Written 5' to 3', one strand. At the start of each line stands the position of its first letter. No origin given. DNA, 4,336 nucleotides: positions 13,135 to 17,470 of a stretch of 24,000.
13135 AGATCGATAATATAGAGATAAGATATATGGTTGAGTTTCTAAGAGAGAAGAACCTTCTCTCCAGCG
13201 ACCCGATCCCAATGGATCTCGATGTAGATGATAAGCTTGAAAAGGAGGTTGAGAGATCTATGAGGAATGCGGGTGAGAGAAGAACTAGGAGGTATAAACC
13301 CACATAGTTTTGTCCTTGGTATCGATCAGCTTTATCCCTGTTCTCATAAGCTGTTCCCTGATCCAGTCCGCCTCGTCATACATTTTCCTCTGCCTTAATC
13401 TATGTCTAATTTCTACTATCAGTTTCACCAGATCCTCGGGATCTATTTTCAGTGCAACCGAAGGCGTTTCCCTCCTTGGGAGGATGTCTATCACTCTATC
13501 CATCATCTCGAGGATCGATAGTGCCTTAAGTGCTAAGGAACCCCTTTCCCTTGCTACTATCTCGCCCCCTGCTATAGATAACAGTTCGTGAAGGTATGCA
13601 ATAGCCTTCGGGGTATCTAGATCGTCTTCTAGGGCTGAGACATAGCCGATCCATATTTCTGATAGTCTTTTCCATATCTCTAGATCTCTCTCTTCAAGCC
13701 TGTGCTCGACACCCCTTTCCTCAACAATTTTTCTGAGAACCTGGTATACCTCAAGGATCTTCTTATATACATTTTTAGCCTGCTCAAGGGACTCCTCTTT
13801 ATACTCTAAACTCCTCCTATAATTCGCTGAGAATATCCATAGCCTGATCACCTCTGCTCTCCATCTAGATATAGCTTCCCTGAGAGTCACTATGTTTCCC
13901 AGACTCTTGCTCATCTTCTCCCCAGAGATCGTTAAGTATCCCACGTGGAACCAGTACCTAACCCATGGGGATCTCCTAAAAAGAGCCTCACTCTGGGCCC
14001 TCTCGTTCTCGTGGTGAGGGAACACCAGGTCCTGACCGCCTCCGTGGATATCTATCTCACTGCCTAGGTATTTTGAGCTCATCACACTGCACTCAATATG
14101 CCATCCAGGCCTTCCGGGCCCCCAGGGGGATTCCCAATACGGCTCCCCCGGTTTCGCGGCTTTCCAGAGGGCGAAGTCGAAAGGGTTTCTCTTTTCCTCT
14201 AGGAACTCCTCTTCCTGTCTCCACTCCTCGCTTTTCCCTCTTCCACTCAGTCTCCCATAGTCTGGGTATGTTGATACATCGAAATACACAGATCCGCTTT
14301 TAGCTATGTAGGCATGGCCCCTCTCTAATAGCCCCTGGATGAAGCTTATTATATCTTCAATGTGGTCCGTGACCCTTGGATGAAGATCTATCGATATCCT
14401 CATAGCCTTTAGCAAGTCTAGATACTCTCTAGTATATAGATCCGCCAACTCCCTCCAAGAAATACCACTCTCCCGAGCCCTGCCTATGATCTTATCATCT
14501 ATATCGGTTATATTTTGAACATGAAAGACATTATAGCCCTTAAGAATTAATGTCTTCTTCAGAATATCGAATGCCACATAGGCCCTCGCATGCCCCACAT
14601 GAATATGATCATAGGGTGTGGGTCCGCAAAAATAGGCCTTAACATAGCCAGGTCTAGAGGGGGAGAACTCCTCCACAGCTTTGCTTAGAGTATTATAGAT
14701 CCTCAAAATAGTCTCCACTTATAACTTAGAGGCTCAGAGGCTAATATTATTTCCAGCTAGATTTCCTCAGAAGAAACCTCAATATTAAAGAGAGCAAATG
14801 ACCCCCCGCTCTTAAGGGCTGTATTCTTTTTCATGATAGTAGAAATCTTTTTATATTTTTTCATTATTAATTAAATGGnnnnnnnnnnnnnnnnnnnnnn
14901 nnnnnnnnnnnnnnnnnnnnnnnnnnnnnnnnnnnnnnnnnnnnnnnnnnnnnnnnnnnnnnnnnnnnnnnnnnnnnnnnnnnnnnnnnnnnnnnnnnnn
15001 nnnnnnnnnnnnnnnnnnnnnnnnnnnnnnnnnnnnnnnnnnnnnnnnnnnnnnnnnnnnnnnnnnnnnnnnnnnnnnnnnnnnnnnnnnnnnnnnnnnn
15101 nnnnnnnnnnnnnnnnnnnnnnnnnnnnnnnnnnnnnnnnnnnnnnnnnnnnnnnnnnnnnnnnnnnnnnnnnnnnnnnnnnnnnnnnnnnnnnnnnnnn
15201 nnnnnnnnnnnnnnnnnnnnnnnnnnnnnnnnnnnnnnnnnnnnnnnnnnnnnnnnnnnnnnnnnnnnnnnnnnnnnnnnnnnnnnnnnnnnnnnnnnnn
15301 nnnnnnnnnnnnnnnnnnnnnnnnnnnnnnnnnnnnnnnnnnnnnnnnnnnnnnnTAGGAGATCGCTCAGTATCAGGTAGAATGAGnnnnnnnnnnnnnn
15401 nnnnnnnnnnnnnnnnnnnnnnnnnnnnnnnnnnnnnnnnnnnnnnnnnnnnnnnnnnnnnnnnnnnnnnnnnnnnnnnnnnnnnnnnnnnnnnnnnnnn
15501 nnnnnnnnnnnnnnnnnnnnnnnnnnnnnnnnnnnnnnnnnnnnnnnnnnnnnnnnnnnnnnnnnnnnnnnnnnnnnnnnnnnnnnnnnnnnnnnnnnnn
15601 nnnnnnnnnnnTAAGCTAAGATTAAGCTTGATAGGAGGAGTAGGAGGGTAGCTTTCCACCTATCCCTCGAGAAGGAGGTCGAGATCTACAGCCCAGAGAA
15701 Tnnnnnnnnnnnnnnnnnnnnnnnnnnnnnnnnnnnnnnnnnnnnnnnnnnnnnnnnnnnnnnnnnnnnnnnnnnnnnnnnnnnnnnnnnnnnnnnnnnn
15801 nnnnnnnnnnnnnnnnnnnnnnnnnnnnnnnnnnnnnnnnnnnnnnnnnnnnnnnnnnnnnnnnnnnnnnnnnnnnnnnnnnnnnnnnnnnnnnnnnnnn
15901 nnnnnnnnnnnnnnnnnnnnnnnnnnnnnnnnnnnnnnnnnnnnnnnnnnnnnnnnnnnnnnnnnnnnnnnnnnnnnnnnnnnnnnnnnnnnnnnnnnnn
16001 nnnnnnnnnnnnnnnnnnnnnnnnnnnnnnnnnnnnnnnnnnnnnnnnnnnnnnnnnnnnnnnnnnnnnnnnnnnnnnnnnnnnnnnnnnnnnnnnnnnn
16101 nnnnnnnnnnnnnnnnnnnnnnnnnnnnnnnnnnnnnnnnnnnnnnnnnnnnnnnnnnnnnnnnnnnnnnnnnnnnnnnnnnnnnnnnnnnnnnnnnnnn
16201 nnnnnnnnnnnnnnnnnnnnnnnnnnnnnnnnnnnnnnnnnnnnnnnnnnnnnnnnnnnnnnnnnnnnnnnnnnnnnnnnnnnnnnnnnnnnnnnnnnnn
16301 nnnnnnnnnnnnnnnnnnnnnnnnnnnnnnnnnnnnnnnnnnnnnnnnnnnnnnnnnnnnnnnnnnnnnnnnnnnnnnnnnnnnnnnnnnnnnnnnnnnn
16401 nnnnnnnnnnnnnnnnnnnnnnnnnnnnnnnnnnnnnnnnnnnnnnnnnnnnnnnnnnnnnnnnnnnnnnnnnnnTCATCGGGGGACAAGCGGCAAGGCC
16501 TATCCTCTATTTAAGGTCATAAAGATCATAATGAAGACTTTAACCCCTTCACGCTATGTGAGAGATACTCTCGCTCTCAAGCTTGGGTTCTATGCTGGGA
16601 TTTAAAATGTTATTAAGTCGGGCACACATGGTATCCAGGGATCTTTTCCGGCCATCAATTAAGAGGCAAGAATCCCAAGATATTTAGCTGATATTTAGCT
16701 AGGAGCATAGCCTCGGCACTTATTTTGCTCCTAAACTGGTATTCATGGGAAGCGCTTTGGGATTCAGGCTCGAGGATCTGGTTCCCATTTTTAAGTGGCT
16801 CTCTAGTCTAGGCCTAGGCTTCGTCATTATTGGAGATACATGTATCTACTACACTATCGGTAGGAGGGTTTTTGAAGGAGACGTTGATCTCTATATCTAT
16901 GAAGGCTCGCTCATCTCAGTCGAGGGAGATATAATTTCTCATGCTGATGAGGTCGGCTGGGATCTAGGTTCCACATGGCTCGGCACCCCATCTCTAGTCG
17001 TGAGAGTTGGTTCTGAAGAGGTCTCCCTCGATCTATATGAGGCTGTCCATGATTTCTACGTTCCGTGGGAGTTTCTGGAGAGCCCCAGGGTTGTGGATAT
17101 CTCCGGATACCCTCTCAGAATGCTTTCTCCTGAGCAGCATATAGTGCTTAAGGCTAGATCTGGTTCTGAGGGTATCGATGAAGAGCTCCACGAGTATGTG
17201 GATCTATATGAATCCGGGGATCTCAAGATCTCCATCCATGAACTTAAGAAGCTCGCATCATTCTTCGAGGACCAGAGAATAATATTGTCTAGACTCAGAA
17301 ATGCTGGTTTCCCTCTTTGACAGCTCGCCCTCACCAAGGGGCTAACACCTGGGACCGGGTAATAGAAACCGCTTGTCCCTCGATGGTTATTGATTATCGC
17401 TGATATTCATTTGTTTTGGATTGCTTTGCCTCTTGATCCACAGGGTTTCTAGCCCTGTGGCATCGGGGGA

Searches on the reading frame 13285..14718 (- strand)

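Call 8: search_protein_families(library=pfam, proteins=[window:13285-14718:-], max_evalue=0.01)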
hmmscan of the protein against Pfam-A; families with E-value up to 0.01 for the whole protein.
window:13285-14718:- (477 aa): 5 families
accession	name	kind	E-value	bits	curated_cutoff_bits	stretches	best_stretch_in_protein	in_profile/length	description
PF01406.26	tRNA-synt_1e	-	5.9e-121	403.9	27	1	18-316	2-301/301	tRNA synthetases class I (C) catalytic domain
PF09334.17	tRNA-synt_1g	-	6.8e-15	55.2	20.1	2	37-145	12-122/391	tRNA synthetases class I (M)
PF00133.28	tRNA-synt_1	-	2.3e-07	30.3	22.7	1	226-305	333-412/414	tRNA synthetases class I (I, L, M and V)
PF01921.24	tRNA-synt_1f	-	8.8e-06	25.3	27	1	265-333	279-341/360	tRNA synthetases class I (K)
PF09190.17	DALR_2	-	0.00076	20.4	22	1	360-382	3-25/57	DALR domain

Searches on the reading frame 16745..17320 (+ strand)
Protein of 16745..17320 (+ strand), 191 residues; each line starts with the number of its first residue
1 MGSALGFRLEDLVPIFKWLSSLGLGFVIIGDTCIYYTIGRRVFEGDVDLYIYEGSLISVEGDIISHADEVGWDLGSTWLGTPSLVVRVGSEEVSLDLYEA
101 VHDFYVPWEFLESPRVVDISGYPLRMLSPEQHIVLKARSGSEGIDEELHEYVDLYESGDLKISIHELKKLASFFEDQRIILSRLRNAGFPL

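Call 8: search_protein_families(library=pfam, proteins=[window:16745-17320:+], max_evalue=0.01)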
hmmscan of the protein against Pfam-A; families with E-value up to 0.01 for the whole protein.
window:16745-17320:+ (191 aa): 1 family
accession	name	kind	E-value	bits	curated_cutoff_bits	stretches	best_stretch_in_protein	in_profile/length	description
PF09970.15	DUF2204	-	4.3e-44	150.7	20.3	1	9-185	2-180/181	Nucleotidyl transferase of unknown function (DUF2204)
